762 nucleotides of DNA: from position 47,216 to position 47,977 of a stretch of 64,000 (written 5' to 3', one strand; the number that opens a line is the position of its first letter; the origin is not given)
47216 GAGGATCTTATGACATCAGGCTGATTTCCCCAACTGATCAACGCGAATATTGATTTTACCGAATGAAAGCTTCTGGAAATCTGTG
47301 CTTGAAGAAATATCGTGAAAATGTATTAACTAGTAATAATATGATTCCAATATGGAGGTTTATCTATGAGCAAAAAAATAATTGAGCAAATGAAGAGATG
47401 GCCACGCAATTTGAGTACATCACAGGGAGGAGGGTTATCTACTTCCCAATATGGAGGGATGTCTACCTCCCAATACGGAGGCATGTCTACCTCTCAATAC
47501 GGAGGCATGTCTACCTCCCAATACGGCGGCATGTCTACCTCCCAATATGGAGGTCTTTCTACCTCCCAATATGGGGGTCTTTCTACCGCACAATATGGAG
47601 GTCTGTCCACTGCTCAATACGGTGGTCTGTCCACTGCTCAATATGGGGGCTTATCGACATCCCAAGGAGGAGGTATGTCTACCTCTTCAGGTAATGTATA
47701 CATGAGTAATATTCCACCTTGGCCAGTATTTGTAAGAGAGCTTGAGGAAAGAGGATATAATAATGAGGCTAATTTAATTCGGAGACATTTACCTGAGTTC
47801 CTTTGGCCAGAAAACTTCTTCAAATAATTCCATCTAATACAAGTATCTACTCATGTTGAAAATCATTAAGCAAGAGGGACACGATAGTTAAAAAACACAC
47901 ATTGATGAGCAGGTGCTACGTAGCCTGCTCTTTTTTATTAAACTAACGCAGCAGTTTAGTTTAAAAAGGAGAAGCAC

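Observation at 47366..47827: Protein built from 12 tandem G-[LM]-S-T-[SA]-Q-Y-G octapeptides, embedded between Gabija-like and Shedu-like genes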

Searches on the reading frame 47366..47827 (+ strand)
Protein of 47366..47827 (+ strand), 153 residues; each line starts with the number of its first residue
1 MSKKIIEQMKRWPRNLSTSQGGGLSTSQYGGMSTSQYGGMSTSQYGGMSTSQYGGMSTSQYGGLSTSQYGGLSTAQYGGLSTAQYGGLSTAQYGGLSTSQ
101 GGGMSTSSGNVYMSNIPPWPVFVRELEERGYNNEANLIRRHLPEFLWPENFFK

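Call 6: search_protein_families(library=pfam, proteins=[window:47366-47827:+], max_evalue=0.01)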
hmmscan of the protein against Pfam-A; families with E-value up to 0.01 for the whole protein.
window:47366-47827:+ (153 aa): 1 family
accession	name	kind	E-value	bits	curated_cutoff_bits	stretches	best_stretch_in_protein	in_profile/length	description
PF20080.4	ALTTAQ_rpt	-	1.6e-16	60.1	26.4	3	56-82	12-38/38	ALTTAQ repeat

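Call 7: search_protein_families(library=padloc, proteins=[window:47366-47827:+], max_evalue=0.01)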
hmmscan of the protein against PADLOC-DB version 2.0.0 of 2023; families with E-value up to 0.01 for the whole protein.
window:47366-47827:+ (153 aa): 0 families

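Call 9: find_homologous_proteins(query=window:47366-47824:+, max_evalue=0.001)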
Query window:47366-47824:+ (153 aa): 276 proteins with E <= 0.001 among 8000 candidates; the best 120 are listed.
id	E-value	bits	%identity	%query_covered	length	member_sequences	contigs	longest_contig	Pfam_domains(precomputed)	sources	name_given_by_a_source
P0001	2.5e-88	311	71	100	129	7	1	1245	PF20080.5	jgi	jgi:hypothetical protein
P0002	2.9e-85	301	76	100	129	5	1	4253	PF20080.5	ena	-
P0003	1.3e-84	299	68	99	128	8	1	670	PF20080.5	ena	-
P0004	1.0e-81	290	71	99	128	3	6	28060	PF20080.5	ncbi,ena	-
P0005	4.7e-81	288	68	99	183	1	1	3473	PF20080.5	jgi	jgi:hypothetical protein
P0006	2.0e-79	282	66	99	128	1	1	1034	PF20080.5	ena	-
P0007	2.3e-79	282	64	99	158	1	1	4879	PF20080.5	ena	-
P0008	5.4e-79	281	69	99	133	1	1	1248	PF20080.5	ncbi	-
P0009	6.3e-79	281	65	100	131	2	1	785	PF20080.5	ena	-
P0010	1.2e-78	280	64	99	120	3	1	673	PF20080.5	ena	-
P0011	2.1e-78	279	86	100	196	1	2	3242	PF20080.5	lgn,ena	-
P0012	2.5e-78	279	66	99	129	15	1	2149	PF20080.5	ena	-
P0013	8.5e-78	277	86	100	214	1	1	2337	PF20080.5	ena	-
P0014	1.2e-77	277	85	100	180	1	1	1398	PF20080.5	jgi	jgi:hypothetical protein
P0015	2.9e-77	275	68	100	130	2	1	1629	PF20080.5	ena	-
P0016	6.9e-77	274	84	99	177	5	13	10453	PF20080.5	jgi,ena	jgi:hypothetical protein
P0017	1.5e-76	273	86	99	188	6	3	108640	PF20080.5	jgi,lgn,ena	-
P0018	3.2e-76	272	85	99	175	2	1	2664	PF20080.5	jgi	jgi:hypothetical protein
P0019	4.3e-76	272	85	99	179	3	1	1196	PF20080.5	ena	-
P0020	1.3e-75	270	84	100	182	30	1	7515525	PF20080.5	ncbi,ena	-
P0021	4.5e-75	268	83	100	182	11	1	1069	PF20080.5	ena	-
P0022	1.3e-74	267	82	100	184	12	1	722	PF20080.5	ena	-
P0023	1.4e-74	267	81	100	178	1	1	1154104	PF20080.5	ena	-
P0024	1.7e-73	263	83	100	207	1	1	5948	PF20080.5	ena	-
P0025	5.2e-73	262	82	99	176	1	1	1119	PF20080.5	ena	-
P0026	8.0e-73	261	67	94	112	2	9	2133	PF20080.5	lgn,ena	-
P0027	3.2e-72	259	65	99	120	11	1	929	PF20080.5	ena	-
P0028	8.6e-72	258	67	97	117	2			PF20080.5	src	-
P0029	1.5e-71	257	65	100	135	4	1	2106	PF20080.5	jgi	-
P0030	5.8e-71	255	66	100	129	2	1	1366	PF20080.5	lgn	-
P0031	7.3e-71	255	78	100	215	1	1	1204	PF20080.5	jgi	jgi:hypothetical protein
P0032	8.5e-71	254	80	100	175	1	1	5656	PF20080.5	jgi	jgi:hypothetical protein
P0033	1.7e-70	253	79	99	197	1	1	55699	PF20080.5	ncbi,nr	ncbi:MAG: hypothetical protein JWM95_2726 [Gemmatimonadetes bacterium]|nr:hypothetical protein [Gemm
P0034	2.1e-70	253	76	99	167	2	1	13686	PF20080.5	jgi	jgi:hypothetical protein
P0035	2.6e-69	250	81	99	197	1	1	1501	PF20080.5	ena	-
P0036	1.4e-68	247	79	99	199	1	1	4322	PF20080.5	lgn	-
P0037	1.8e-67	244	62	100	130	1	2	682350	-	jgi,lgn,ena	-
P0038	2.1e-67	243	74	100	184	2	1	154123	PF20080.5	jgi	-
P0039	3.6e-67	243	68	99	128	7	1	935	PF20080.5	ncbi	-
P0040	6.8e-67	242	64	99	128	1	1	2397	PF20080.5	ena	-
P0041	1.8e-66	240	77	99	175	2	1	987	PF20080.5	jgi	jgi:hypothetical protein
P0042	2.9e-66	240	77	100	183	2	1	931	PF20080.5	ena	-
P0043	4.2e-66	239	78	99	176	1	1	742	PF20080.5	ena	-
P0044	5.1e-66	239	75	99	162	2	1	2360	PF20080.5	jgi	jgi:hypothetical protein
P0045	1.3e-65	238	74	100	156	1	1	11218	PF20080.5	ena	-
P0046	3.6e-65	236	73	100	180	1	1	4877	PF20080.5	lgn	-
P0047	3.8e-65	236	65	100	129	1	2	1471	PF20080.5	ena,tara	tara:strand:+ start:76 stop:465 length:390 start_codon:yes stop_codon:yes gene_type:complete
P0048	7.5e-65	235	60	99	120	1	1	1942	PF20080.5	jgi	jgi:hypothetical protein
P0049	7.6e-65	235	76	100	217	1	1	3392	PF20080.5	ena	-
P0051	4.6e-64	233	57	100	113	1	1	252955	PF20080.5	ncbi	-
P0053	1.7e-62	227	67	100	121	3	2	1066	PF20080.5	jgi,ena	-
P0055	2.1e-61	224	74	99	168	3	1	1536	PF20080.5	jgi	jgi:hypothetical protein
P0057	5.8e-61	222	69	99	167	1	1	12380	PF20080.5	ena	-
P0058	6.0e-61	222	66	99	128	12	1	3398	PF20080.5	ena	-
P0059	8.3e-60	219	65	100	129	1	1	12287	PF20080.5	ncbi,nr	ncbi:hypothetical protein H6F95_06035 [Cyanobacteria bacterium FACHB-471]|nr:hypothetical protein [C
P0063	1.0e-56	209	70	99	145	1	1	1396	PF20080.5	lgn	-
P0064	1.2e-56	208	71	99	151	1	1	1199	PF20080.5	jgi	jgi:hypothetical protein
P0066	1.6e-56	208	63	99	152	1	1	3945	PF20080.5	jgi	jgi:hypothetical protein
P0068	3.5e-56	207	61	98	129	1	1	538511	-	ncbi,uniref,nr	ncbi:hypothetical protein KIH41_02165 [Litoribacter ruber]|uniref:hypothetical protein n=1 Tax=Litor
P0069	8.9e-56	206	66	98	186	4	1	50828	PF20080.5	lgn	-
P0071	6.9e-55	203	56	99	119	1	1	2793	PF20080.5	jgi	jgi:hypothetical protein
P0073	1.7e-54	201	72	97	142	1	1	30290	PF20080.5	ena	-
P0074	8.1e-54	199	68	99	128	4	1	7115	PF20080.5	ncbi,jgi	-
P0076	2.1e-53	198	62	93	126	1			PF20080.5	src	-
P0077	1.7e-52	195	70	99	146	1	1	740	PF20080.5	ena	-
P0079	1.7e-51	192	55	95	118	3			PF20080.5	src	-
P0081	3.5e-51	191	86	69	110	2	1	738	PF20080.5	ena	-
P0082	5.6e-51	190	62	95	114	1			PF20080.5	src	-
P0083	6.1e-51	190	64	100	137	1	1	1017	PF20080.5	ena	-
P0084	6.6e-51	190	84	69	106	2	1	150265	PF20080.5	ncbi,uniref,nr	ncbi:hypothetical protein [Rossellomorea arthrocnemi]|uniref:hypothetical protein n=1 Tax=Rossellomo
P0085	3.2e-50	188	64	99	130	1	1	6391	PF20080.5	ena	-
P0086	5.6e-50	187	81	59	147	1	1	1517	PF20080.5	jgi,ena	-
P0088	4.9e-49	184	84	76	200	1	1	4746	PF20080.5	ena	-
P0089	5.1e-49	184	88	63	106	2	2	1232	PF20080.5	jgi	jgi:hypothetical protein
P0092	1.3e-48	182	80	69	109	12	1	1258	PF20080.5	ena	-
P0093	1.4e-48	182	50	92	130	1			PF20080.5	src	-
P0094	2.5e-48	181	87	64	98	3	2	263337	PF20080.5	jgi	jgi:hypothetical protein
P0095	2.6e-48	181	63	99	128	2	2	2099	PF20080.5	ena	-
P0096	2.9e-47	178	63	99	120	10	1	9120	PF20080.5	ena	-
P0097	7.0e-47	177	80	69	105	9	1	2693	PF20080.5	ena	-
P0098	7.6e-47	177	58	100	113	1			PF20080.5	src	-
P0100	1.9e-46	175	85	63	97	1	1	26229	PF20080.5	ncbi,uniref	ncbi:hypothetical protein [Hyphomonas sp. ND6WE1B]|uniref:hypothetical protein n=1 Tax=Hyphomonas sp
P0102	1.7e-45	172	83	64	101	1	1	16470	PF20080.5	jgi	jgi:hypothetical protein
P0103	1.9e-45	172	82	63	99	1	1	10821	PF20080.5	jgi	jgi:hypothetical protein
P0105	4.2e-45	171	54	99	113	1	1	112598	-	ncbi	ncbi:MAG: hypothetical protein QOI95_74 [Acidimicrobiaceae bacterium]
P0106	4.5e-45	171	84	63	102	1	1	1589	PF20080.5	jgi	jgi:hypothetical protein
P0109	8.6e-45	170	82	63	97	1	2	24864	PF20080.5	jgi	jgi:hypothetical protein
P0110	1.5e-44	169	82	64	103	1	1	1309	PF20080.5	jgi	jgi:hypothetical protein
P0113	1.1e-43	166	78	64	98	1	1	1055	PF20080.5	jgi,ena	-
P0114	3.1e-43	165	83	59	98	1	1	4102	PF20080.5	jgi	jgi:hypothetical protein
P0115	3.6e-43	165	63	90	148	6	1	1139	PF20080.5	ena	-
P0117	7.4e-43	164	80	63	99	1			PF20080.5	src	-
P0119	5.7e-42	161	68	78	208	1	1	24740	PF20080.5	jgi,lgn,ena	-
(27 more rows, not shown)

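Call 12: find_encoding_contigs(protein=P0020, flank=10000, max_places=3)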
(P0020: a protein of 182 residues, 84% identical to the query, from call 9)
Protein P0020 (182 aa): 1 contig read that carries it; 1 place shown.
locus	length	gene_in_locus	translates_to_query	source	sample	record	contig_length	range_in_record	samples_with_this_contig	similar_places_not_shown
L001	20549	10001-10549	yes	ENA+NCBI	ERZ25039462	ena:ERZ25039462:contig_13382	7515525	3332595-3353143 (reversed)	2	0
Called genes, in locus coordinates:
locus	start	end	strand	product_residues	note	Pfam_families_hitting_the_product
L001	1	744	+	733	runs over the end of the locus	-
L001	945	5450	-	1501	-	PF00932:LTD, PF13287:Fn3_assoc, PF13290:CHB_HEX_C_1, PF08757:CotH, PF00932:LTD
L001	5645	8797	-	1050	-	PF17132:Glyco_hydro_106 (weak), PF22666:Glyco_hydro_2_N2 (faint)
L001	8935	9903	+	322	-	PF05711:TylF, PF13578:Methyltransf_24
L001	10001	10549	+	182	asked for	PF20080:ALTTAQ_rpt (faint)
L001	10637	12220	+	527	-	PF13676:TIR_2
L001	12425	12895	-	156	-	PF03358:FMN_red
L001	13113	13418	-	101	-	-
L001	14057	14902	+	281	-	-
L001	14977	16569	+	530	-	-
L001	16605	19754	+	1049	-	PF00069:Pkinase, PF07714:PK_Tyr_Ser-Thr, PF05154:TM2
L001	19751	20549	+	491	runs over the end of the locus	-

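Call 13: find_encoding_contigs(protein=P0068, flank=10000, max_places=3)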
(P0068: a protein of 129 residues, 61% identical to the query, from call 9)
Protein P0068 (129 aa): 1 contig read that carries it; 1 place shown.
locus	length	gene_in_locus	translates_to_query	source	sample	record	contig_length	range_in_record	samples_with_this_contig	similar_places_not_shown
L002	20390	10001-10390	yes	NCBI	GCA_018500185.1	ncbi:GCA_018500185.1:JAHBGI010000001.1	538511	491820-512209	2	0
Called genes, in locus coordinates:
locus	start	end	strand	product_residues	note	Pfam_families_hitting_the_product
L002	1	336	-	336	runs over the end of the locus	PF04960:Glutaminase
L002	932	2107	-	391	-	PF13439:Glyco_transf_4, PF13477:Glyco_trans_4_2 (weak), PF00534:Glycos_transf_1, PF13692:Glyco_trans_1_4, PF13524:Glyco_trans_1_2 (weak)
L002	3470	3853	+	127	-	-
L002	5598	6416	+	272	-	PF04383:KilA-N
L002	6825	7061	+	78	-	PF13310:Virulence_RhuM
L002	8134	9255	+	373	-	-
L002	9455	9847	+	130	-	-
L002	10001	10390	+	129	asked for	-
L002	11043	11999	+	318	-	-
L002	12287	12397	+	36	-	PF01695:IstB_IS21 (weak)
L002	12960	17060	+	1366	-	PF13395:HNH_4, PF18541:RuvC_III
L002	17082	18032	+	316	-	PF01867:Cas_Cas1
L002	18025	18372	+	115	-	PF20803:PaaX_M (weak), PF09827:CRISPR_Cas2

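Call 14: find_encoding_contigs(protein=P0084, flank=10000, max_places=3)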
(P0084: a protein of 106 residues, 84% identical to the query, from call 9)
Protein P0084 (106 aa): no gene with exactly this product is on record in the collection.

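Call 16: find_related_loci(query=A1, collection=genome_contigs, flank=8000)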
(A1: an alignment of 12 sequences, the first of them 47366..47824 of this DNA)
Query A1 (153 aa) in genome_contigs; peptide patterns used: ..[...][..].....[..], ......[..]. (x = any residue, [..] = any of these).
178 stretches matched a pattern; 151 encode a relative of the query (tblastn E <= 1e-3); the best 80 are kept; 80 distinct loci.
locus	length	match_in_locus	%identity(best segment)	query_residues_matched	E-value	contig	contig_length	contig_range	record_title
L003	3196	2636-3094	88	1-153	2e-86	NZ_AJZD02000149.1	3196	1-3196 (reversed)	Vibrio splendidus 12E03 12E03_contig_267, whole genome shotgun sequence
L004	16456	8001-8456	89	1-152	1e-84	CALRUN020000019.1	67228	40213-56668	MAG: Alsobacter soli isolate JJ-LAS318NC5-148-6-m2-bin81 genome assembly, contig: JJ-ZL8A6-452-C127, whole genome shotgu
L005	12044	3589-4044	88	1-152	4e-83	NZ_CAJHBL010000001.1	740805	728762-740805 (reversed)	Psychrobacter sp. JCM 18900 isolate Psychrobacter sp. JCM18900, whole genome shotgun sequence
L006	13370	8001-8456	85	1-152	8e-82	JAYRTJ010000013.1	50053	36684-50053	MAG: Rhodospirillaceae bacterium isolate NJ_NJASGE1bin.36 NODE_617_length_50053_cov_5.197693, whole genome shotgun seque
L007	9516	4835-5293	84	1-153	3e-81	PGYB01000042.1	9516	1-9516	MAG: Candidatus Riflebacteria bacterium HGW-Riflebacteria-1 bjp_ig2103_scaffold_2989, whole genome shotgun sequence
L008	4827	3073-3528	84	1-152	6e-81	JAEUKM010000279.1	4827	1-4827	MAG: Rhodospirillaceae bacterium isolate new MAG-95 k141_3759884, whole genome shotgun sequence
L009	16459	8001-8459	85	1-153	6e-81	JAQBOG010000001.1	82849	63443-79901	MAG: Sphingobacteriales bacterium isolate RYN_314 scaffold_935441, whole genome shotgun sequence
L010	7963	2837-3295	82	1-153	2e-80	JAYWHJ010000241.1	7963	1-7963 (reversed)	MAG: Polaromonas sp. isolate GLR68_GL53_UP_2_metabat_7_sub GLR68_GL53_UP_2_metabat_7_sub_240, whole genome shotgun seque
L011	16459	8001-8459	84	1-153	2e-80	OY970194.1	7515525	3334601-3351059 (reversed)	MAG: Sedimentisphaerales bacterium isolate MFD00905.bin.c.1 genome assembly, chromosome: 1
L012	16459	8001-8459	82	1-153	2e-80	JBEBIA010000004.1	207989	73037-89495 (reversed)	MAG: Thiobacillus sp. isolate SF1_2_11 NODE_32_length_207989_cov_44.975910, whole genome shotgun sequence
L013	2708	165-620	86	1-152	9e-82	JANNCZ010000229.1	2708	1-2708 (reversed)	MAG: Burkholderiales bacterium isolate OTE_78_metabat_101_sub OTE_78_k141_3891596, whole genome shotgun sequence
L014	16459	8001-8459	83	1-153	9e-80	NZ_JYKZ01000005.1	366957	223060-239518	Pseudomonas psychrophila strain DSM 17535 5_366957_12.519, whole genome shotgun sequence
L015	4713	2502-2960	84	1-153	7e-80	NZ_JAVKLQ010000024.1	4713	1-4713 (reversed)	MAG: Limnohabitans sp. isolate AaM_T123_6 k141_9315, whole genome shotgun sequence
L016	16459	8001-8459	82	1-153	1e-78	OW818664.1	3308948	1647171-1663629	metagenome genome assembly, chromosome: 1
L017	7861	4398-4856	84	1-153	5e-79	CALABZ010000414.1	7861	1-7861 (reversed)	MAG TPA_asm: uncultured Lentisphaeria bacterium isolate SRR1561996_bin.66_CONCOCT_v1.1_MAG genome assembly, contig: ERZ7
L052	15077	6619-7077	83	1-153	6e-68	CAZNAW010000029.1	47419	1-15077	MAG TPA_asm: uncultured Terracidiphilus sp. isolate binchicken_co3_243 genome assembly, contig: NODE_2155_length_47419_c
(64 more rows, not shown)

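Call 23: search_protein_families(library=pfam, alignment_id=A2, max_evalue=0.0001)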
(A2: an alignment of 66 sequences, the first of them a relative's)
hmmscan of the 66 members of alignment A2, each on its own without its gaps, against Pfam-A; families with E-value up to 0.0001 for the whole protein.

A. member 1, L001:10637-12217:+ (527 aa): 2 families
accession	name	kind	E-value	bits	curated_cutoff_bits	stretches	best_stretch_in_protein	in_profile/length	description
PF13676.11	TIR_2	-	2.5e-18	67.2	28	1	8-123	1-102/122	TIR domain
PF13646.12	HEAT_2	-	9.3e-06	26.3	27.7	0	362-426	7-71/88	HEAT repeats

B. families by the number of members that match (of 66 scanned): 53 families (the first 25 are shown)
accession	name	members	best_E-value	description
PF02463.25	SMC_N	4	3.1e-16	RecF/RecN/SMC N terminal domain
PF13304.12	AAA_21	4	1.2e-13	AAA domain, putative AbiEii toxin, Type IV TA system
PF13476.12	AAA_23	3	1.2e-17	AAA domain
PF13175.12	AAA_15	2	1.1e-30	AAA ATPase domain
PF13649.12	Methyltransf_25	2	3.8e-18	Methyltransferase domain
PF20469.4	OLD-like_TOPRIM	2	2.9e-17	Overcoming lysogenization defect protein-like, TOPRIM domain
PF08241.18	Methyltransf_11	2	1.6e-16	Methyltransferase domain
PF08242.18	Methyltransf_12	2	1.2e-10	Methyltransferase domain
PF11398.14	DUF2813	2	3.9e-09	Protein of unknown function (DUF2813)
PF13555.12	AAA_29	2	1.7e-05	P-loop containing region of AAA domain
PF11867.13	T1RH-like_C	1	1.6e-93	Type I restriction enzyme HindI endonuclease subunit-like, C-terminal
PF00141.28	peroxidase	1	1.8e-66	Peroxidase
PF18766.7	SWI2_SNF2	1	4.4e-58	SWI2/SNF2 ATPase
PF07506.17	RepB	1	6e-46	RepB plasmid partitioning protein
PF04313.20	HSDR_N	1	1.5e-32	Type I restriction enzyme R protein N terminus (HSDR_N)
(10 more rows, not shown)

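Call 24: search_protein_families(library=pfam, alignment_id=A3, max_evalue=0.0001)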
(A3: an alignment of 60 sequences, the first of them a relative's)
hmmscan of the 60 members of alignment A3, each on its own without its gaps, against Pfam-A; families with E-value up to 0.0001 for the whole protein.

A. member 1, L001:9094-9681:- (195 aa): 0 families

B. families by the number of members that match (of 60 scanned): 51 families (the first 25 are shown)
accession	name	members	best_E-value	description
PF13776.11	DUF4172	3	7.6e-22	Domain of unknown function (DUF4172)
PF02661.23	Fic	3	4.5e-13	Fic/DOC family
PF10137.14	CAP12-PCTIR_TIR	2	6e-38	CAP12/Pycsar effector protein, TIR domain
PF06114.19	Peptidase_M78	2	3.8e-19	IrrE N-terminal-like domain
PF13676.11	TIR_2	2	4.7e-13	TIR domain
PF13365.12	Trypsin_2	2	3.7e-11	Trypsin-like peptidase domain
PF01381.28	HTH_3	2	5.4e-07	Helix-turn-helix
PF02384.22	N6_Mtase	1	2.3e-104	N-6 DNA Methylase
PF08238.18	Sel1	1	8.3e-44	Sel1 repeat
PF21941.2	SMEK_N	1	2.2e-38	SMEK domain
PF02868.21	Peptidase_M4_C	1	9e-37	Thermolysin metallopeptidase, alpha-helical domain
PF01196.24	Ribosomal_L17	1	1.2e-36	Ribosomal protein L17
PF01447.24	Peptidase_M4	1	5.8e-34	Thermolysin metallopeptidase, catalytic domain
PF00580.27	UvrD-helicase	1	8.6e-30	UvrD/REP helicase N-terminal domain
PF13482.12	RNase_H_2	1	3.4e-28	RNase_H superfamily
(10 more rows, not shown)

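Call 27: search_protein_families(library=ncbifam, proteins=[window:47366-47824:+], max_evalue=1)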
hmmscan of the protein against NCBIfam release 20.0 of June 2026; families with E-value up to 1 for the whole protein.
window:47366-47824:+ (153 aa): 1 family
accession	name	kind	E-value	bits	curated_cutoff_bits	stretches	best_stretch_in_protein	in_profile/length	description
NF035936.1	agg_sub_LPXTH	equivalog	0.09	12.4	100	1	20-108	63-151/281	serine-rich aggregation substance UasX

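Call 28: search_protein_families(library=phrogs, proteins=[window:47366-47824:+], max_evalue=1)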
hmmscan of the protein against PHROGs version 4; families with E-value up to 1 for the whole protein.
window:47366-47824:+ (153 aa): 0 families

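Call 33: predict_structure(alignment_id=A4)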
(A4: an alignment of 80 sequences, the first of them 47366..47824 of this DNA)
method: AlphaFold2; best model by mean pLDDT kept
length: 153 residues; sequences in the alignment: 80
mean_pLDDT: 50.6   pTM: 0.39
mean pLDDT of the five models: 50.6, 48.6, 47.4, 42.2, 40.2
residues with pLDDT >= 90: 0; 70-90: 35; 50-70: 35; < 50: 83
segments of 3 or more residues with pLDDT < 50: 1-9, 15-84
pLDDT, mean of each block of 10 residues (from residue 1): 39 45 38 37 32 28 29 38 49 55 53 62 81 84 80 75
secondary structure, 60 per line:
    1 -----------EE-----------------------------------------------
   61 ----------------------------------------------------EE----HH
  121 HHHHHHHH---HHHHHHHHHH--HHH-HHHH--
elements in order: H119-128 H132-141 H148-151

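Call 39: search_dna_similar(query=window:47366-47824:+, collection=phages, mode=protein, max_evalue=0.001)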
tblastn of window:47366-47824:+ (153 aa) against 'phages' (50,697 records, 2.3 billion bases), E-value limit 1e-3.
No match.

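Call 40: search_dna_similar(query=window:47366-47824:+, collection=plasmids, mode=protein, max_evalue=0.001)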
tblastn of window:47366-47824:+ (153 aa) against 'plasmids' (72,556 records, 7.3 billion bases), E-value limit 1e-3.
In 15 record(s) the limit of 40 matching pieces per record was reached: places in those records are undercounted.
Records with a match: 73; places in all: 1037; records where one place covers at least 80% of the query: 1.
Best place of each record, by identity: 60-80% 4; <60% 69.
By first word of the organism name: Rhizobium 17; Cereibacter 11; Shinella 10; Acinetobacter 6; Bacillus 6; Enterococcus 5; Pseudomonas 2; Thioclava 2; Paenibacillus 1; Pseudoroseomonas 1; and 12 more.
By predicted mobility (MOB-suite, as given by PLSDB): non-mobilizable 59; conjugative 9; mobilizable 5.
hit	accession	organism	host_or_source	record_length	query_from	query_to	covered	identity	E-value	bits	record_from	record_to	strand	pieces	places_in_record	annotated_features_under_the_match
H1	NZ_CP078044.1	Acinetobacter junii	whole organism,washroom sink in ...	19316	1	152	99%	70.4%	1e-43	159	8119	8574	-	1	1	hypothetical protein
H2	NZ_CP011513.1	Paenibacillus peoriae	cell culture,soil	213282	79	153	49%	60.0%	2e-18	87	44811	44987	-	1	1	none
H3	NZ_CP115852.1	Pseudoroseomonas cervicalis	-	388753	32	90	39%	49.2%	1e-8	60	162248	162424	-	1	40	hypothetical protein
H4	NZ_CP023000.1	Rhizobium sp. 11515TR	Cell culture,agricultural soil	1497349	32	92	40%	47.5%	2e-7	56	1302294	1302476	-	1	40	record has no annotation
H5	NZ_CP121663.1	Rhizobium sp. CB3090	Gliricidia sp.,cell culture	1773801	32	92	40%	47.5%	3e-7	56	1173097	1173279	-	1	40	record has no annotation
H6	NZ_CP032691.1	Rhizobium sp. CCGE532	Phaseolus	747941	32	92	40%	45.9%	2e-8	59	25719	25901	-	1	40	hypothetical protein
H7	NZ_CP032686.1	Rhizobium sp. CCGE531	Phaseolus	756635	32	92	40%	45.9%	2e-8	59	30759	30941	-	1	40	hypothetical protein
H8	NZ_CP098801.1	Rhizobium anhuiense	Trifolium dubium,Cell culture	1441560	32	92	40%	45.9%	2e-6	53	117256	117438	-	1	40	record has no annotation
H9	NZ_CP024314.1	Rhizobium sp. NXC24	Phaseolus vulgaris,cell culture,plant ...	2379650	32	92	40%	45.9%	2e-6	53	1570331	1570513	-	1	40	record has no annotation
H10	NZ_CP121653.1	Rhizobium sp. CB3171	Calliandra calothyrsus,cell culture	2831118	32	92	40%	45.9%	3e-6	53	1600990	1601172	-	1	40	record has no annotation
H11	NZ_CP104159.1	Rhizobium sp. CB3060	Leucaena leucocephala,cell culture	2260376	32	92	40%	45.9%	1e-5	51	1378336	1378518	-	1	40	record has no annotation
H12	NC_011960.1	Cereibacter sphaeroides KD131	-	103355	35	93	39%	45.8%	9e-7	54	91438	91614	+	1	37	heme utilization protein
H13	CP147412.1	Cereibacter sphaeroides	purified isolate from lagoon ...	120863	32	92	40%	44.3%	9e-8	57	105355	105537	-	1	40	none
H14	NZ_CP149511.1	Pararhizobium sp. A13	Aeschynomene indica,cell ...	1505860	32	92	40%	44.3%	5e-6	52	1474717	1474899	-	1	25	none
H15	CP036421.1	Cereibacter sphaeroides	Whole organism,Water collected from a ...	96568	32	93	41%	43.5%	5e-8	58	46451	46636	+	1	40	heme utilization protein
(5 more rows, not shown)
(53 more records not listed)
